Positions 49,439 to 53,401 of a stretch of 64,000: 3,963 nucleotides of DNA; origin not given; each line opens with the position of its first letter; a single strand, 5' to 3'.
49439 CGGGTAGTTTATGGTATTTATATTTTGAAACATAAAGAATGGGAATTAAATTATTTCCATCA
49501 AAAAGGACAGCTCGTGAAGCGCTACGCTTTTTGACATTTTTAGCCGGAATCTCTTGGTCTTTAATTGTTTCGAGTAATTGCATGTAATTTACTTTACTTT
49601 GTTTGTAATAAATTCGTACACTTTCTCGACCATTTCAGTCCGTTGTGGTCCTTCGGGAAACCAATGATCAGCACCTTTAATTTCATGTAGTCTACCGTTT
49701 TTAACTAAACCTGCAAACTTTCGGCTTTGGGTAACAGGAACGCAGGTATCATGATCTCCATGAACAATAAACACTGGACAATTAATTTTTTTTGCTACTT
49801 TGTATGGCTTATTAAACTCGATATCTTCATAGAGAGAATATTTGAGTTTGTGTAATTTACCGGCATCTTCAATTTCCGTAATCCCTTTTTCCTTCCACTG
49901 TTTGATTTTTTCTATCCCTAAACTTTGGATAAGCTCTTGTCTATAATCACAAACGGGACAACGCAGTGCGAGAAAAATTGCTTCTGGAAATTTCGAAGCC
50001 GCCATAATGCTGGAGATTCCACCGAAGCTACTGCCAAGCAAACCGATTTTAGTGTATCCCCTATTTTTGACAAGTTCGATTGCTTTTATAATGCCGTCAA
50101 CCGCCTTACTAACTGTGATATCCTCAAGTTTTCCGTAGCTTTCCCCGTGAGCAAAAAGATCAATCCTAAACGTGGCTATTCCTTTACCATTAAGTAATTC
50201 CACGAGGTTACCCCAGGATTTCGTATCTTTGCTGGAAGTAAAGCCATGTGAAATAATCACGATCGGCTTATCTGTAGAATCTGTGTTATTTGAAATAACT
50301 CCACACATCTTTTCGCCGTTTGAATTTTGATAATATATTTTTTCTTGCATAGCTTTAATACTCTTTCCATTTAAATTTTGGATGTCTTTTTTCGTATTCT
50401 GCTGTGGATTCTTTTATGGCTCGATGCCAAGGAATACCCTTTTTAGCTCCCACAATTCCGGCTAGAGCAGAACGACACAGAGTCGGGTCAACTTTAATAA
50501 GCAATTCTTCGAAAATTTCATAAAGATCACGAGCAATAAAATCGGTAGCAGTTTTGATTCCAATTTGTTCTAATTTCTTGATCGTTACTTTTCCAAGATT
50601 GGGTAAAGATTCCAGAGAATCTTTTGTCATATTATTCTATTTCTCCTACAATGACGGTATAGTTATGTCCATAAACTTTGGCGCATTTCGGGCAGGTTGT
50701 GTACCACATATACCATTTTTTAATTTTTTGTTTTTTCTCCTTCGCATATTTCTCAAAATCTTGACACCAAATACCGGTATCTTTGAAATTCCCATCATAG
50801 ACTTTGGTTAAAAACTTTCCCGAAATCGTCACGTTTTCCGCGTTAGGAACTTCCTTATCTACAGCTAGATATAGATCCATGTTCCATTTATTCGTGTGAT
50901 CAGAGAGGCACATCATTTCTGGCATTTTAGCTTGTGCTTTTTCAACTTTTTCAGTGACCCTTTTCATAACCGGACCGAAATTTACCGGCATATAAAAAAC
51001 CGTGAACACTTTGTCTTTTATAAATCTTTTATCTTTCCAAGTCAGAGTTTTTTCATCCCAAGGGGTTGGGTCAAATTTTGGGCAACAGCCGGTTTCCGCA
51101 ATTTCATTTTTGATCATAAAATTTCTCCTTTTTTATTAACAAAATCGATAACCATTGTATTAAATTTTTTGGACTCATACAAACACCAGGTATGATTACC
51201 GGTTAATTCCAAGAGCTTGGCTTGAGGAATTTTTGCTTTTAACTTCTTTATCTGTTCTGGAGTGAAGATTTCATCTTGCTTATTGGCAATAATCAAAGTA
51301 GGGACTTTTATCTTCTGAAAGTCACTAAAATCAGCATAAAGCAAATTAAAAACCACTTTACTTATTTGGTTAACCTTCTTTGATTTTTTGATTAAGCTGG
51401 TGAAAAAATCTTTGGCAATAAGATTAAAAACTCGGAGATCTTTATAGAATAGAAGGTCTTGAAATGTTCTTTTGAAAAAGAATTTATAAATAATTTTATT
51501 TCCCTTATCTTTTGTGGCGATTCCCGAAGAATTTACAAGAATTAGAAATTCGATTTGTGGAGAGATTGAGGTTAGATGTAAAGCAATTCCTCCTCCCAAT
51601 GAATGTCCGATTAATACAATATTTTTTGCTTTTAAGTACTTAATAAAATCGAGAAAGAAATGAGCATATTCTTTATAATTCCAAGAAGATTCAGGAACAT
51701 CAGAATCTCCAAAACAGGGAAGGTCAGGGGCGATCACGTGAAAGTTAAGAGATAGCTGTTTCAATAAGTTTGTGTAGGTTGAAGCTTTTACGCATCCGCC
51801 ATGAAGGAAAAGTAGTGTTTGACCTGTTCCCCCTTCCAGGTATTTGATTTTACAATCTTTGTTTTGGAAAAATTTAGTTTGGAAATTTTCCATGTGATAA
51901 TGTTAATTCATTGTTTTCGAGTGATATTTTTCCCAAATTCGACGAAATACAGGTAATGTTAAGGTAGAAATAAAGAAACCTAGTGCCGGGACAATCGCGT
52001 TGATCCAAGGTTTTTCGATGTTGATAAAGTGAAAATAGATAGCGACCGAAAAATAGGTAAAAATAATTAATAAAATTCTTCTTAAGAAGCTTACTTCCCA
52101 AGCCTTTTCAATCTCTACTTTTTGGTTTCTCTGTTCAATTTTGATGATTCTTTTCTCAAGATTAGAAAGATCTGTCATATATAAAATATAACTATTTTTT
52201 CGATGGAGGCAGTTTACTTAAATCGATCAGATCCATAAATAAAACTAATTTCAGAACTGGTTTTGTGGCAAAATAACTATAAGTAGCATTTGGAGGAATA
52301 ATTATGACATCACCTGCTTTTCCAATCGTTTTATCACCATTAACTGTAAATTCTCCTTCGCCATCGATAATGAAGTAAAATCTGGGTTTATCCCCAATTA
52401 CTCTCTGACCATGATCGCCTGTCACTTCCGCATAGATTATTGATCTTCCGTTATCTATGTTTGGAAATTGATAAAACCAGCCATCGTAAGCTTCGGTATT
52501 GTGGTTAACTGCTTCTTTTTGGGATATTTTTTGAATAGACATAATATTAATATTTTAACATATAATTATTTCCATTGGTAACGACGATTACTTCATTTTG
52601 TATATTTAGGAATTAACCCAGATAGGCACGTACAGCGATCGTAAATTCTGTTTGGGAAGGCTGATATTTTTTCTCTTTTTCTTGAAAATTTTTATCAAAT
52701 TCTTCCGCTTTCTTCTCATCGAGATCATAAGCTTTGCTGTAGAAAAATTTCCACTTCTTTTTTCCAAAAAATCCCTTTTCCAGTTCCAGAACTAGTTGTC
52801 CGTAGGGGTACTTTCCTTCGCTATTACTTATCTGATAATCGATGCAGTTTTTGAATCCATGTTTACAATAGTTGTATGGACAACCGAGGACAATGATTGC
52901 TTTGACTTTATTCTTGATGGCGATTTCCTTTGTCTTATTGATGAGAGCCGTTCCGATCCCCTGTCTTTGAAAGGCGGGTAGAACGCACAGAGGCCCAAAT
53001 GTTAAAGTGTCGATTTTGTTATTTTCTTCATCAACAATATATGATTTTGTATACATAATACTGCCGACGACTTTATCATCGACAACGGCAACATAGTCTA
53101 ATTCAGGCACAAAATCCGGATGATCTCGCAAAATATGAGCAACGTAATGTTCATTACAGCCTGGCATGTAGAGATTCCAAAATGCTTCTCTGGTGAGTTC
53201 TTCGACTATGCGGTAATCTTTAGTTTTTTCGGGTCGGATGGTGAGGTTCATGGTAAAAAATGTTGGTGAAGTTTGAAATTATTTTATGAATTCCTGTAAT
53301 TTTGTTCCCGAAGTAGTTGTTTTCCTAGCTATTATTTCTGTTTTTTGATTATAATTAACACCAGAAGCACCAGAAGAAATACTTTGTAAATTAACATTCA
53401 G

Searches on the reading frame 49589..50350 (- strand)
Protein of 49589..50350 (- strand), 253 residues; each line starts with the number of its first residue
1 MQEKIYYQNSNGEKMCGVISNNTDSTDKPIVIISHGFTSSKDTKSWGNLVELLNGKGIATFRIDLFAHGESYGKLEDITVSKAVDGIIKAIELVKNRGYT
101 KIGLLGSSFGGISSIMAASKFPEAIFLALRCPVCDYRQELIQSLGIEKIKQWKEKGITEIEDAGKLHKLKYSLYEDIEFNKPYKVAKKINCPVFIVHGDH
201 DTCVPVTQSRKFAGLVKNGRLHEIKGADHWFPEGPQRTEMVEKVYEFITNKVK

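Call 48: search_protein_families(library=pfam, proteins=[window:49589-50350:-], max_evalue=0.01)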
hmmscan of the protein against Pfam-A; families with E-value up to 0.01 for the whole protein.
window:49589-50350:- (253 aa): 13 families
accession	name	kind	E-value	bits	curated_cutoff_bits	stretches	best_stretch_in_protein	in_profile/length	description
PF12146.15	Hydrolase_4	-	1.3e-14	54.5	27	2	28-152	4-129/239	Serine aminopeptidase, S33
PF00561.26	Abhydrolase_1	-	2.7e-14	53.9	25.8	2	29-125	1-94/245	alpha/beta hydrolase fold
PF00326.27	Peptidase_S9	-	2.7e-12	47.1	22.6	1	83-252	44-210/213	Prolyl oligopeptidase family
PF12697.13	Abhydrolase_6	-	2e-07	32.4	26.3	1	31-237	1-213/217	Alpha/beta hydrolase family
PF20434.5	BD-FAE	-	1.9e-06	28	26.8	1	100-213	89-212/215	BD-FAE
PF02273.21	Acyl_transf_2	-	3.6e-06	26.9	20.3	1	23-148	25-148/294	Acyl transferase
PF01738.24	DLH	-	2.6e-05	24.3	21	0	180-233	133-190/217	Dienelactone hydrolase family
PF06500.17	FrsA-like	-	9.3e-05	21.8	22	1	5-113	171-278/414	Esterase FrsA-like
PF03959.19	FSH1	-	0.00014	22.1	21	1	178-235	149-205/211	Serine hydrolase (FSH1)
PF02129.25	Peptidase_S15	-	0.00022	21.5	23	0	55-141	49-137/262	X-Pro dipeptidyl-peptidase (S15 family)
PF03583.20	LIP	-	0.001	19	23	0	190-213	215-238/286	Secretory lipase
PF08840.17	BAAT_C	-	0.0013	19.3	20.9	1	89-209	8-132/210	BAAT / Acyl-CoA thioester hydrolase C terminal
PF20408.4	Abhydrolase_11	-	0.0016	18.7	27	0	187-232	124-168/193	Alpha/beta hydrolase domain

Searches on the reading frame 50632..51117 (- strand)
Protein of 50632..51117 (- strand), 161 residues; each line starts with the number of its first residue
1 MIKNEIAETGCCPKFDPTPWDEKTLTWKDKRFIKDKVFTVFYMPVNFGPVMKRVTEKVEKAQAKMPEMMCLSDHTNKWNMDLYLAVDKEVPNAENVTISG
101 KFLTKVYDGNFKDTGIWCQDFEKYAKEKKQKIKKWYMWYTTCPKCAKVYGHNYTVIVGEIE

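Call 48: search_protein_families(library=pfam, proteins=[window:50632-51117:-], max_evalue=0.01)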
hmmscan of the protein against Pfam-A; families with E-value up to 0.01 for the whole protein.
window:50632-51117:- (161 aa): 1 family
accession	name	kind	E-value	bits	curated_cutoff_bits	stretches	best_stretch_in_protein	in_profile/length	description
PF20603.3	Bact_hydrolase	-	3.9e-69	232.1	27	1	4-160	3-160/160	Bacterial hydrolase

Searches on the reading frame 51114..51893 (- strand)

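Call 48: search_protein_families(library=pfam, proteins=[window:51114-51893:-], max_evalue=0.01)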
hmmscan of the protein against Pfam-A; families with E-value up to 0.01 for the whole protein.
window:51114-51893:- (259 aa): 11 families
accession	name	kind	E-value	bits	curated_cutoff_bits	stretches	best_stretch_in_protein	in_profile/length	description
PF00561.26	Abhydrolase_1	-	1.3e-22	81.2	25.8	1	26-234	2-238/245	alpha/beta hydrolase fold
PF12697.13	Abhydrolase_6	-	1.4e-17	65.5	26.3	1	27-234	1-204/217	Alpha/beta hydrolase family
PF12146.15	Hydrolase_4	-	4.8e-12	46.1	27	1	26-224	6-219/239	Serine aminopeptidase, S33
PF12695.13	Abhydrolase_5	-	1.6e-06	28.5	27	0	174-234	78-140/164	Alpha/beta hydrolase family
PF08840.17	BAAT_C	-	6.7e-06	26.7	20.9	1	73-133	5-65/210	BAAT / Acyl-CoA thioester hydrolase C terminal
PF07224.18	Chlorophyllase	-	1.2e-05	24.8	26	1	21-133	39-161/301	Chlorophyllase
PF06342.18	DUF1057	-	0.00016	21.3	21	1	72-148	88-160/297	Alpha/beta hydrolase of unknown function (DUF1057)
PF03959.19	FSH1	-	0.0008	19.6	21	1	116-235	134-200/211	Serine hydrolase (FSH1)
PF06821.19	Ser_hydrolase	-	0.002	18.5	22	0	89-132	54-100/172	Serine hydrolase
PF10142.15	PhoPQ_related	-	0.0051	16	20.3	1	170-253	240-318/367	PhoPQ-activated pathogenicity-related protein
PF07819.20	PGAP1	-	0.0074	16.5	24.3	0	88-116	89-121/233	PGAP1-like alpha/beta domain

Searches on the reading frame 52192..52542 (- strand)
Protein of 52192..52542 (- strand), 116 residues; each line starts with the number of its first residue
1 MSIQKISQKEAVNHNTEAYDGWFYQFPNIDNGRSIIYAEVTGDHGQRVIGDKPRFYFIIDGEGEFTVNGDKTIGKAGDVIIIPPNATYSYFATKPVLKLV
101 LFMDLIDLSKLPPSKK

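Call 48: search_protein_families(library=pfam, proteins=[window:52192-52542:-], max_evalue=0.01)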
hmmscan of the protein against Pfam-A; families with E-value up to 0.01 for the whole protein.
window:52192-52542:- (116 aa): 4 families
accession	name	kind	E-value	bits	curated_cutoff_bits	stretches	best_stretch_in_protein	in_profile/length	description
PF07883.17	Cupin_2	-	1.1e-08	35.1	27.2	1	54-94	20-60/70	Cupin domain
PF05899.18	Cupin_3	-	0.00028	21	23.5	1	46-92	19-66/74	EutQ-like cupin domain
PF06249.18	EutQ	-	0.0005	20.3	21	1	57-93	100-136/152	Ethanolamine utilisation protein EutQ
PF02311.25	AraC_binding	-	0.0042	17.3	21.1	1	56-92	27-63/135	AraC-like ligand binding domain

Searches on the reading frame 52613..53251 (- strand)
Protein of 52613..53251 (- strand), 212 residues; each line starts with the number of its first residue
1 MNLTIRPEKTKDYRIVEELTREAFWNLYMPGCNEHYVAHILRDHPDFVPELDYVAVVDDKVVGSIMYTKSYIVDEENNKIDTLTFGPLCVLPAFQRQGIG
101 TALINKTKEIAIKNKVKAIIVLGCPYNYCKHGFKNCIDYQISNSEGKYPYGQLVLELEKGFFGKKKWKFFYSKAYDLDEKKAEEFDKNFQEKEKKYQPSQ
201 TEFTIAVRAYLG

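Call 48: search_protein_families(library=pfam, proteins=[window:52613-53251:-], max_evalue=0.01)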
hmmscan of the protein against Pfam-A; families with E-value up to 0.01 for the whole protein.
window:52613-53251:- (212 aa): 4 families
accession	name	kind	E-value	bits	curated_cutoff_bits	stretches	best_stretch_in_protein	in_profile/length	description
PF00583.31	Acetyltransf_1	-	1.6e-09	38.5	20.7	1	24-123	4-99/116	Acetyltransferase (GNAT) family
PF13508.13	Acetyltransf_7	-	1.1e-08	35.8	27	1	53-134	6-83/84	Acetyltransferase (GNAT) domain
PF13673.13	Acetyltransf_10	-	4.6e-05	23.8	23.6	1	54-136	35-110/128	Acetyltransferase (GNAT) domain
PF14542.12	Acetyltransf_CG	-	0.0012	19.3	30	0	53-126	2-66/80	GCN5-related N-acetyl-transferase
